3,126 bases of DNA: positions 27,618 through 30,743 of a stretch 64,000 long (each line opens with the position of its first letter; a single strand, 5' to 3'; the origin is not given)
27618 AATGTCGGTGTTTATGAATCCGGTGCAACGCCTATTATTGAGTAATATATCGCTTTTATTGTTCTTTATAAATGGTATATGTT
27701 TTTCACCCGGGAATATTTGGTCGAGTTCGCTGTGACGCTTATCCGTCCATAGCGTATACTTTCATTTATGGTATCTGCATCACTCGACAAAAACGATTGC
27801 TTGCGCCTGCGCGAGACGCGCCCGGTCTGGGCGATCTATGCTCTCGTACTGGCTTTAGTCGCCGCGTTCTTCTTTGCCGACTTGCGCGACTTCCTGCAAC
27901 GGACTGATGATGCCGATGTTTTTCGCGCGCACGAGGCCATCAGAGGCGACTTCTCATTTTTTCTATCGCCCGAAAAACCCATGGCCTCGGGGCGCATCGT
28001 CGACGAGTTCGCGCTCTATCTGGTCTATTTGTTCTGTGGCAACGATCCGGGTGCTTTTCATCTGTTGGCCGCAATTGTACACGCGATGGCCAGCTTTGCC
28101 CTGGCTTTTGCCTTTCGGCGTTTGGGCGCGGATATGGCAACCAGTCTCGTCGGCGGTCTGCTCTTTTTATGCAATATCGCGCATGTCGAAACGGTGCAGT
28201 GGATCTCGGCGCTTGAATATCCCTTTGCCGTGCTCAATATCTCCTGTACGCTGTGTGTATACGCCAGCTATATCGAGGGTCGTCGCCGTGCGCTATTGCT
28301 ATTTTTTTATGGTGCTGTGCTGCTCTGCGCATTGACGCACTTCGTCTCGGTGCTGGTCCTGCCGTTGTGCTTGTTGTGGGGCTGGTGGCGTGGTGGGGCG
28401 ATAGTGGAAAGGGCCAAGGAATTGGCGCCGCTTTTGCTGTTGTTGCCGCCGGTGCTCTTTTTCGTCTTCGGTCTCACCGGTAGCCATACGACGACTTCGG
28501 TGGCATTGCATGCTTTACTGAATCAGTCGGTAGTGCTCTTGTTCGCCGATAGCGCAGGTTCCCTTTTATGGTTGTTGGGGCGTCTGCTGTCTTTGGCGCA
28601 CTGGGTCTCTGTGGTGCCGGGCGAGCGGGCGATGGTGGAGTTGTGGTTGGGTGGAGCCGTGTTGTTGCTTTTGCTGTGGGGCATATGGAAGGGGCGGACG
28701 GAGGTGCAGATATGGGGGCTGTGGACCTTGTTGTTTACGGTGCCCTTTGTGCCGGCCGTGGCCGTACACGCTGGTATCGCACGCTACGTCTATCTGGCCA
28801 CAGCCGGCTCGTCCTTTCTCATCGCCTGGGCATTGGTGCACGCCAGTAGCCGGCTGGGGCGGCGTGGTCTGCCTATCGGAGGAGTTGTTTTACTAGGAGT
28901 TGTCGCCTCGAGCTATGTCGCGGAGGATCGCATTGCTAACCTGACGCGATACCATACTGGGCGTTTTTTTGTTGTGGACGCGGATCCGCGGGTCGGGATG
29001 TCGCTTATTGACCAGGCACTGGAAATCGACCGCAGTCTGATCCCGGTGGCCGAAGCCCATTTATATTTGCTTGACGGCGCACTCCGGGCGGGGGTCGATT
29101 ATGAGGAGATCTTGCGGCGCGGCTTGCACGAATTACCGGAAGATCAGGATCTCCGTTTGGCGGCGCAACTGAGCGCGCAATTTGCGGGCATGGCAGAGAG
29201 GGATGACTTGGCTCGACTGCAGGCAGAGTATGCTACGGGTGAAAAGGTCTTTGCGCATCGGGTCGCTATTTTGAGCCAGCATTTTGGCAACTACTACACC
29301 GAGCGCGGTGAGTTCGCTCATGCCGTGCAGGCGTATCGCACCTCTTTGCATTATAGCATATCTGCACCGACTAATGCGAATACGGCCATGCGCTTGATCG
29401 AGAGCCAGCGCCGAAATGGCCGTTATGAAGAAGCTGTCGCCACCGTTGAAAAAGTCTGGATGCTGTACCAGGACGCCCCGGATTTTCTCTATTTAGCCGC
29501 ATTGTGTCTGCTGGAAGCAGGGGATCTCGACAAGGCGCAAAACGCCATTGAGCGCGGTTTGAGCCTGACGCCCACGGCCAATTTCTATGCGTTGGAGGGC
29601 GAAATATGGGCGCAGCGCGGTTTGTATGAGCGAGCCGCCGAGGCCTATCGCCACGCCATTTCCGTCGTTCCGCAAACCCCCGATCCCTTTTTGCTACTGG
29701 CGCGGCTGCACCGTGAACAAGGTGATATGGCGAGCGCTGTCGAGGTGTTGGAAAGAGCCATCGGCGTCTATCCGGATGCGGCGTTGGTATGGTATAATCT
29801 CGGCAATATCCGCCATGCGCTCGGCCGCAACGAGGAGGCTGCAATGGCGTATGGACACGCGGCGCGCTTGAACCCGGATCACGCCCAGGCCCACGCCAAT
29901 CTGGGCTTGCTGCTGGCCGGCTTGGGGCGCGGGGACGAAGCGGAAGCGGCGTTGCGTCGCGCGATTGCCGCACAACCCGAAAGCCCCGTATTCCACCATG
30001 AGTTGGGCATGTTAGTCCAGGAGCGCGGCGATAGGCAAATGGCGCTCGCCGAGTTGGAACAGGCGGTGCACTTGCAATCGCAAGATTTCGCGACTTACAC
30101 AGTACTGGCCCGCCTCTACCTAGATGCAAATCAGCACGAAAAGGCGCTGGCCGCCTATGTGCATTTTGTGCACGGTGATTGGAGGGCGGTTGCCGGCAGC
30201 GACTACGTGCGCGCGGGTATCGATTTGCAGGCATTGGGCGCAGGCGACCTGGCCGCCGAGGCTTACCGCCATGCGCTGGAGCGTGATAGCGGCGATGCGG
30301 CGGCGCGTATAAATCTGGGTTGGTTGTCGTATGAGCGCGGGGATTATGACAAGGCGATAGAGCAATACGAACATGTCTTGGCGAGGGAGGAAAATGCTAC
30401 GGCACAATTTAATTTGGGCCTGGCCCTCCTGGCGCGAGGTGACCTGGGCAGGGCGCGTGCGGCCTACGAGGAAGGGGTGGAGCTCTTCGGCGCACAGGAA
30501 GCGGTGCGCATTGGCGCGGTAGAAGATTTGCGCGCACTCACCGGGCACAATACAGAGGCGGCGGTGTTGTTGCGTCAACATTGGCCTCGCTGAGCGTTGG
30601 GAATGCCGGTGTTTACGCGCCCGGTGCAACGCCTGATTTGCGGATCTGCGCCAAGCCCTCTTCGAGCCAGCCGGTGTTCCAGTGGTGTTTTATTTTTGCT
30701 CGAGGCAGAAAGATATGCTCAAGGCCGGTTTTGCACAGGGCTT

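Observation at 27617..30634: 34-bp imperfect direct repeat precisely bracketing the 941-aa TPR membrane-protein gene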

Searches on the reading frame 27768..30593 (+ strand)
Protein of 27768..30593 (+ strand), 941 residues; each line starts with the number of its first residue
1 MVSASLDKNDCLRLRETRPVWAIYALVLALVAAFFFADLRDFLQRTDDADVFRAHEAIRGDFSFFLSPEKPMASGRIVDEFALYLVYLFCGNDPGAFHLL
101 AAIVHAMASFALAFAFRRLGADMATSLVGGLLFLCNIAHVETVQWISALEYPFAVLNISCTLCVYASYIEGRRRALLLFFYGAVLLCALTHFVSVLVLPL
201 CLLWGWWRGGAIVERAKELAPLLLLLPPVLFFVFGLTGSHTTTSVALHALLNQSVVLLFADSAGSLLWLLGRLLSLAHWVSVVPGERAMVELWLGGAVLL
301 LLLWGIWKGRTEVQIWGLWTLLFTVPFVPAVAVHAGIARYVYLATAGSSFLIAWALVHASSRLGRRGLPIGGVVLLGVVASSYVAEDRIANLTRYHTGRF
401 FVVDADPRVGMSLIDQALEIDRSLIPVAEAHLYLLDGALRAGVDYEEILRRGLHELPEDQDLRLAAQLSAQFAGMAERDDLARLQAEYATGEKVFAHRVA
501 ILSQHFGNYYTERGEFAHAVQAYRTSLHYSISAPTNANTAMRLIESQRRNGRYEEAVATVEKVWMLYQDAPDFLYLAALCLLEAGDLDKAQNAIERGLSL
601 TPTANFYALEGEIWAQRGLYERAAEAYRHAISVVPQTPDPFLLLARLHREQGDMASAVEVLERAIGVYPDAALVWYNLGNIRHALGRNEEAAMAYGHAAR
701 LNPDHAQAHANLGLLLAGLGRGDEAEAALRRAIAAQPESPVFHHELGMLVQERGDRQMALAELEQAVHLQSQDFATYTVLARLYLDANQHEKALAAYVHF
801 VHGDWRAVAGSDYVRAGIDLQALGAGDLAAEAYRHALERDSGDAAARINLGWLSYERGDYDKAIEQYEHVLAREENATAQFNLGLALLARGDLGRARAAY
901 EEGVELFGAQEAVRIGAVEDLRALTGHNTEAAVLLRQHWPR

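Call 7: search_protein_families(library=pfam, proteins=[window:27768-30593:+])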
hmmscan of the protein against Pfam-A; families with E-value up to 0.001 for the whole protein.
window:27768-30593:+ (941 aa): 29 families (the best 25 are shown)
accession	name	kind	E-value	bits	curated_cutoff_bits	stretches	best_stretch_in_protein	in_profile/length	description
PF07719.23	TPR_2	-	1.3e-37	125.2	27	2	844-876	1-33/34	Tetratricopeptide repeat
PF13181.12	TPR_8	-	1.6e-35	118.7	25.7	1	674-705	3-34/34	Tetratricopeptide repeat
PF13432.12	TPR_16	-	4.9e-35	120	32.7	6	642-696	1-54/65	Tetratricopeptide repeat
PF14559.12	TPR_19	-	4e-32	110.8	25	6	550-610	4-65/68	Tetratricopeptide repeat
PF00515.34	TPR_1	-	2.4e-31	106.7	27.8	1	672-705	1-34/34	Tetratricopeptide repeat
PF13414.12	TPR_11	-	2.6e-31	107.5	26.8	3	679-720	1-42/42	TPR repeat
PF13431.12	TPR_17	-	3.1e-24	83.6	24.4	1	832-865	1-34/34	Tetratricopeptide repeat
PF13428.12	TPR_14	-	9.4e-23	78.8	23.5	2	639-680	2-43/44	Tetratricopeptide repeat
PF13424.12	TPR_12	-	1.3e-22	80.2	30.1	2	671-736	2-75/77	Tetratricopeptide repeat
PF12895.13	ANAPC3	-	8.5e-19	68.1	27.2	2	532-596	18-81/82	Anaphase-promoting complex, cyclosome, subunit 3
PF13174.12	TPR_6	-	2e-16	59.8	26.3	0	642-670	4-32/33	Tetratricopeptide repeat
PF13176.12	TPR_7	-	4.5e-13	48.6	27.9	0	642-668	3-29/36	Tetratricopeptide repeat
PF23914.1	TPR_CcmH_CycH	-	8.3e-13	48.9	42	2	669-761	47-142/158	Cytochrome c-type biogenesis protein H TPR domain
PF25062.1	ARM_TT21_N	-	6.9e-12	46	40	1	569-670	97-200/222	Tetratricopeptide repeat protein 21 N-terminal ARM repeat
PF07721.20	TPR_4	-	3.7e-11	43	27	0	706-731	1-26/26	Tetratricopeptide repeat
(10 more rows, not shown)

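Call 19: find_homologous_proteins(query=window:27768-30593:+, max_evalue=1e-10)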
Query window:27768-30593:+ (941 aa): 39 proteins with E <= 1e-10 among 8000 candidates.
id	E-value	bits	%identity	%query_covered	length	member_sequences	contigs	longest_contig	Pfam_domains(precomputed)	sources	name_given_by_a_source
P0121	0.0e+0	2091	100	100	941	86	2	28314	PF25063.1,PF13431.13,PF09976.16,PF23914.2,PF25062.2,PF13414.13,PF13176.13,PF12569.15,PF13428.13,PF25064.2,PF13374.13,PF07721.21,PF14559.13,PF13371.13,PF00515.35,PF12895.14,PF13424.13,PF13432.13,PF13429.13,PF13181.13,PF07719.24,PF13174.13,PF20308.5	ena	-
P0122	0.0e+0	1375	69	100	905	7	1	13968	PF13431.13,PF23914.2,PF25062.2,PF13414.13,PF13176.13,PF13428.13,PF13374.13,PF14559.13,PF13371.13,PF00515.35,PF12895.14,PF13424.13,PF13432.13,PF13429.13,PF13181.13,PF07719.24,PF13174.13,PF20308.5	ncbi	-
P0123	0.0e+0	1081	58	99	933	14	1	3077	PF13431.13,PF09976.16,PF23914.2,PF13414.13,PF13176.13,PF13428.13,PF07721.21,PF14559.13,PF00515.35,PF13424.13,PF13432.13,PF13181.13,PF07719.24,PF13174.13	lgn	-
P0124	0.0e+0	1033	53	100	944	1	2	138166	PF13431.13,PF09976.16,PF23914.2,PF13414.13,PF13176.13,PF13428.13,PF13374.13,PF14559.13,PF24575.2,PF00515.35,PF12895.14,PF13424.13,PF13432.13,PF13429.13,PF13181.13,PF07719.24,PF13174.13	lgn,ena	-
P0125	2.9e-279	947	65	68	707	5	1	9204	PF13431.13,PF09976.16,PF23914.2,PF25060.1,PF13414.13,PF13176.13,PF13428.13,PF25064.2,PF13374.13,PF07721.21,PF14559.13,PF24575.2,PF17874.8,PF00515.35,PF12895.14,PF13424.13,PF13432.13,PF13181.13,PF07719.24,PF13174.13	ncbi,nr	ncbi:MAG: tetratricopeptide repeat protein, partial [Candidatus Latescibacterota bacterium]|nr:tetra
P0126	3.2e-247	841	44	99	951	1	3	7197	PF09976.16,PF25060.1,PF13414.13,PF13374.13,PF07721.21,PF24575.2,PF00515.35,PF13424.13,PF13429.13,PF07719.24,PF13174.13,PF25063.1,PF13431.13,PF23914.2,PF25062.2,PF13176.13,PF13428.13,PF25064.2,PF14559.13,PF13371.13,PF17874.8,PF12895.14,PF21033.5,PF13432.13,PF13181.13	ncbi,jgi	ncbi:MAG: tetratricopeptide (TPR) repeat protein [Candidatus Latescibacterota bacterium]|jgi:tetratr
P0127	3.6e-238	811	45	99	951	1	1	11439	PF09976.16,PF13414.13,PF13374.13,PF07721.21,PF24575.2,PF00515.35,PF13424.13,PF13429.13,PF14561.13,PF07719.24,PF13174.13,PF25063.1,PF13431.13,PF23914.2,PF25062.2,PF13176.13,PF13428.13,PF25064.2,PF14559.13,PF17874.8,PF12895.14,PF21033.5,PF13432.13,PF13181.13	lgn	-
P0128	3.2e-235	802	44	99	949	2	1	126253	PF09976.16,PF25060.1,PF13414.13,PF13374.13,PF07721.21,PF24575.2,PF00515.35,PF13424.13,PF13429.13,PF07719.24,PF13174.13,PF20308.5,PF25063.1,PF13431.13,PF23914.2,PF25062.2,PF13176.13,PF13428.13,PF25064.2,PF14559.13,PF17874.8,PF12895.14,PF21033.5,PF13432.13,PF13181.13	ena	-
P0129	9.3e-231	787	44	98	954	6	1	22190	PF13431.13,PF09976.16,PF23914.2,PF25062.2,PF13414.13,PF13176.13,PF13428.13,PF25064.2,PF13374.13,PF14559.13,PF24575.2,PF17874.8,PF00515.35,PF12895.14,PF13424.13,PF13432.13,PF13429.13,PF13181.13,PF07719.24,PF13174.13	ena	-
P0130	1.4e-228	780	45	97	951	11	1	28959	PF13431.13,PF09976.16,PF23914.2,PF25060.1,PF13414.13,PF13176.13,PF13428.13,PF13374.13,PF07721.21,PF14559.13,PF00515.35,PF12895.14,PF13424.13,PF13432.13,PF13429.13,PF13181.13,PF07719.24,PF13174.13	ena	-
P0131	6.8e-202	691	45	79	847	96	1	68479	PF13431.13,PF09976.16,PF23914.2,PF25060.1,PF13414.13,PF13176.13,PF13428.13,PF25064.2,PF13374.13,PF07721.21,PF14559.13,PF24575.2,PF00515.35,PF12895.14,PF13424.13,PF13432.13,PF13181.13,PF07719.24,PF13174.13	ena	-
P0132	4.9e-194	665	43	80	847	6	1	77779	PF13431.13,PF09976.16,PF23914.2,PF25060.1,PF13414.13,PF13176.13,PF13428.13,PF25064.2,PF13374.13,PF14559.13,PF24575.2,PF17874.8,PF00515.35,PF12895.14,PF13424.13,PF13432.13,PF13429.13,PF13181.13,PF07719.24,PF13174.13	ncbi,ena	-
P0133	4.0e-162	560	35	99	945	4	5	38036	PF09976.16,PF25060.1,PF13414.13,PF13374.13,PF07721.21,PF24575.2,PF00515.35,PF13424.13,PF13429.13,PF14561.13,PF07719.24,PF13174.13,PF20308.5,PF25063.1,PF13431.13,PF23914.2,PF25062.2,PF25058.2,PF13176.13,PF13428.13,PF25064.2,PF14559.13,PF13371.13,PF17874.8,PF12895.14,PF21033.5,PF23240.2,PF13432.13,PF1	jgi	-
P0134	9.6e-138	479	49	50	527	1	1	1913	-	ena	-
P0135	1.2e-120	422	36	76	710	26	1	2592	PF13431.13,PF23914.2,PF13414.13,PF13176.13,PF13428.13,PF14559.13,PF00515.35,PF12895.14,PF13424.13,PF13432.13,PF13181.13,PF07719.24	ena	-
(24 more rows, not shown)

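Call 20: find_encoding_contigs(protein=P0122, flank=10000, max_places=4)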
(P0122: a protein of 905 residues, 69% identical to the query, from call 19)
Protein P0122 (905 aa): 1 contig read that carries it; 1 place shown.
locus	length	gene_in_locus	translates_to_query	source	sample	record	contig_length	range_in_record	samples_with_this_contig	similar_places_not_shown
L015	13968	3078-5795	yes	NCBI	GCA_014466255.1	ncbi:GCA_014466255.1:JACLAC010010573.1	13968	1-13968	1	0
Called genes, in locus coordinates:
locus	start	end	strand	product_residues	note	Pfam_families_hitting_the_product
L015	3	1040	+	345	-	?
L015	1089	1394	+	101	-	-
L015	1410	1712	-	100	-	PF07876:Dabb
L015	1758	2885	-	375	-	PF00266:Aminotran_5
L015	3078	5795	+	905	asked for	PF14559:TPR_19 (weak), PF14559:TPR_19 (weak), PF13414:TPR_11 (weak), PF13428:TPR_14 (weak), PF13429:TPR_15 (weak), PF13432:TPR_16 (weak), PF14559:TPR_19 (weak), PF13432:TPR_16 (weak), +14 more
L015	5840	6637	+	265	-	PF00456:Transketolase_N, PF09364:XFP_N (weak), PF13292:DXP_synthase_N, PF00676:E1_dh (weak)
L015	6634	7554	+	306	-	PF02779:Transket_pyr, PF02780:Transketolase_C, PF17147:PFOR_II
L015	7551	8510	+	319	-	PF00535:Glycos_transf_2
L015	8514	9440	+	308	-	PF13489:Methyltransf_23, PF13847:Methyltransf_31, PF08241:Methyltransf_11, PF08242:Methyltransf_12, PF13649:Methyltransf_25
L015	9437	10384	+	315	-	PF01073:3Beta_HSD, PF01370:Epimerase, PF02719:Polysacc_synt_2 (weak), PF04321:RmlD_sub_bind, PF07993:NAD_binding_4 (faint), PF13460:NAD_binding_10, PF16363:GDP_Man_Dehyd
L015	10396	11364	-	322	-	PF01408:GFO_IDH_MocA, PF22725:GFO_IDH_MocA_C3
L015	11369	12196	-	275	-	PF01261:AP_endonuc_2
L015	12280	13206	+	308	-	PF05721:PhyH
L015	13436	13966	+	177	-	?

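Call 21: find_encoding_contigs(protein=P0124, flank=10000, max_places=3)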
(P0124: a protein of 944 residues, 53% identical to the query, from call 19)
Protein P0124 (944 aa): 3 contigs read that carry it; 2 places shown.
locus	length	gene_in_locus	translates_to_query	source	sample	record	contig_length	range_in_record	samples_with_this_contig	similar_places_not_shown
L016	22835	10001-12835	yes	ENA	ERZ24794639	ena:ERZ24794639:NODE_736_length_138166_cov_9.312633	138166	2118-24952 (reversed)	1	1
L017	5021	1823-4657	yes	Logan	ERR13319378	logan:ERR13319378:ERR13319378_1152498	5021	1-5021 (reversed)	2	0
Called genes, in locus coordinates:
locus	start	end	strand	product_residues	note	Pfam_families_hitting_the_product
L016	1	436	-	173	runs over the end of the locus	-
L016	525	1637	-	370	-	PF02899:Phage_int_SAM_1 (faint), PF00589:Phage_integrase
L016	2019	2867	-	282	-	PF00140:Sigma70_r1_2, PF04542:Sigma70_r2, PF04539:Sigma70_r3, PF04545:Sigma70_r4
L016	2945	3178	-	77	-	-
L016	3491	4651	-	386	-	PF07969:Amidohydro_3 (weak), PF01979:Amidohydro_1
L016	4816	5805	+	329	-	PF00056:Ldh_1_N, PF02866:Ldh_1_C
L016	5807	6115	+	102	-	-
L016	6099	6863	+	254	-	PF13489:Methyltransf_23, PF00398:RrnaAD (weak), PF13847:Methyltransf_31 (weak), PF08241:Methyltransf_11, PF08242:Methyltransf_12, PF13649:Methyltransf_25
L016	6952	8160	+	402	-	PF01168:Ala_racemase_N, PF00842:Ala_racemase_C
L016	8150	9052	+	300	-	PF00701:DHDPS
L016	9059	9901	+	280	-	PF05721:PhyH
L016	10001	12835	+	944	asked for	PF13414:TPR_11 (faint), PF13428:TPR_14 (faint), PF13429:TPR_15 (faint), PF07719:TPR_2 (faint), PF13424:TPR_12 (weak), PF00515:TPR_1 (weak), PF13432:TPR_16, PF14559:TPR_19 (weak), +9 more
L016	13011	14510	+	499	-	PF00884:Sulfatase, PF01663:Phosphodiest (faint), PF16347:SGSH_C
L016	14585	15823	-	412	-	PF00764:Arginosuc_synth, PF20979:Arginosuc_syn_C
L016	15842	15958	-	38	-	-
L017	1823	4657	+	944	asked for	PF13414:TPR_11 (faint), PF13428:TPR_14 (faint), PF13429:TPR_15 (faint), PF07719:TPR_2 (faint), PF13424:TPR_12 (weak), PF00515:TPR_1 (weak), PF13432:TPR_16, PF14559:TPR_19 (weak), +9 more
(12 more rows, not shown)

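Call 22: find_encoding_contigs(protein=P0125, flank=10000, max_places=3)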
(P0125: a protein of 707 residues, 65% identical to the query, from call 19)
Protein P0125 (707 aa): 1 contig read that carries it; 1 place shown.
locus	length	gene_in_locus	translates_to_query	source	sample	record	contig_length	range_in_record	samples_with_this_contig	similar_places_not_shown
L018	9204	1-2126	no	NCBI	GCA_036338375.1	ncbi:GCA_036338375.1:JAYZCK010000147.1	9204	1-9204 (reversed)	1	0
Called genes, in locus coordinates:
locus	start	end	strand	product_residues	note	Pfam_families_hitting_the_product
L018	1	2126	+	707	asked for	PF13432:TPR_16 (weak), PF14559:TPR_19 (weak), PF00515:TPR_1, PF07719:TPR_2 (weak), PF13414:TPR_11, PF13424:TPR_12, PF13432:TPR_16 (weak), PF13432:TPR_16, +16 more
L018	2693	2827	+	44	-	-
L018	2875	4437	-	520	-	-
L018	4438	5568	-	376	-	PF00155:Aminotran_1_2 (faint), PF00266:Aminotran_5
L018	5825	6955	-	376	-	PF07690:MFS_1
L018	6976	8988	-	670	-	PF17191:RecG_wedge, PF01336:tRNA_anti-codon, PF00270:DEAD, PF04851:ResIII (weak), PF00271:Helicase_C, PF22590:Cas3-like_C_2 (weak), PF19833:RecG_dom3_C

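Call 43: find_encoding_contigs(protein=P0128, flank=6000, max_places=2)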
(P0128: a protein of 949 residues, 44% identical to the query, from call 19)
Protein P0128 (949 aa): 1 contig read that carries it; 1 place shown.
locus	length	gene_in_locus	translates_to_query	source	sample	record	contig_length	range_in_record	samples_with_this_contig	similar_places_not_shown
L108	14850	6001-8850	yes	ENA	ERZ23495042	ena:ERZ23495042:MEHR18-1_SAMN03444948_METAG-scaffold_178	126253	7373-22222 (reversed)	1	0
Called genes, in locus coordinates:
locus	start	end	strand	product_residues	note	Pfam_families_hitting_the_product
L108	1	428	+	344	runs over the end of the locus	PF14238:DUF4340 (weak)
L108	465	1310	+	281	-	PF04909:Amidohydro_2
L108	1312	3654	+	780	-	PF13424:TPR_12 (weak), PF13432:TPR_16, PF23914:TPR_CcmH_CycH, PF13414:TPR_11 (weak), PF00515:TPR_1 (weak), PF07719:TPR_2 (weak), PF13414:TPR_11, PF13432:TPR_16, +9 more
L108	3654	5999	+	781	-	PF12895:ANAPC3 (faint), PF13429:TPR_15 (faint), PF13174:TPR_6 (faint), PF23914:TPR_CcmH_CycH (weak), PF00515:TPR_1 (weak), PF07719:TPR_2 (weak), PF13414:TPR_11, PF13432:TPR_16 (weak), +7 more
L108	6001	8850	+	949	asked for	PF12895:ANAPC3 (weak), PF13432:TPR_16 (weak), PF00515:TPR_1 (weak), PF13424:TPR_12, PF13432:TPR_16, PF13414:TPR_11, PF14559:TPR_19, PF13432:TPR_16, +22 more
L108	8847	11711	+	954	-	PF14559:TPR_19 (weak), PF13432:TPR_16 (weak), PF00515:TPR_1 (weak), PF13424:TPR_12, PF13432:TPR_16, PF13414:TPR_11, PF14559:TPR_19, PF13432:TPR_16, +19 more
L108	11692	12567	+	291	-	PF00456:Transketolase_N, PF13292:DXP_synthase_N, PF00676:E1_dh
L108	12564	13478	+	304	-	PF02779:Transket_pyr, PF02780:Transketolase_C, PF17147:PFOR_II (weak)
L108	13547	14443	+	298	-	PF00535:Glycos_transf_2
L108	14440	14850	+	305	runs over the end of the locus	PF13489:Methyltransf_23, PF07021:MetW (weak), PF08241:Methyltransf_11, PF08242:Methyltransf_12, PF13649:Methyltransf_25, PF13847:Methyltransf_31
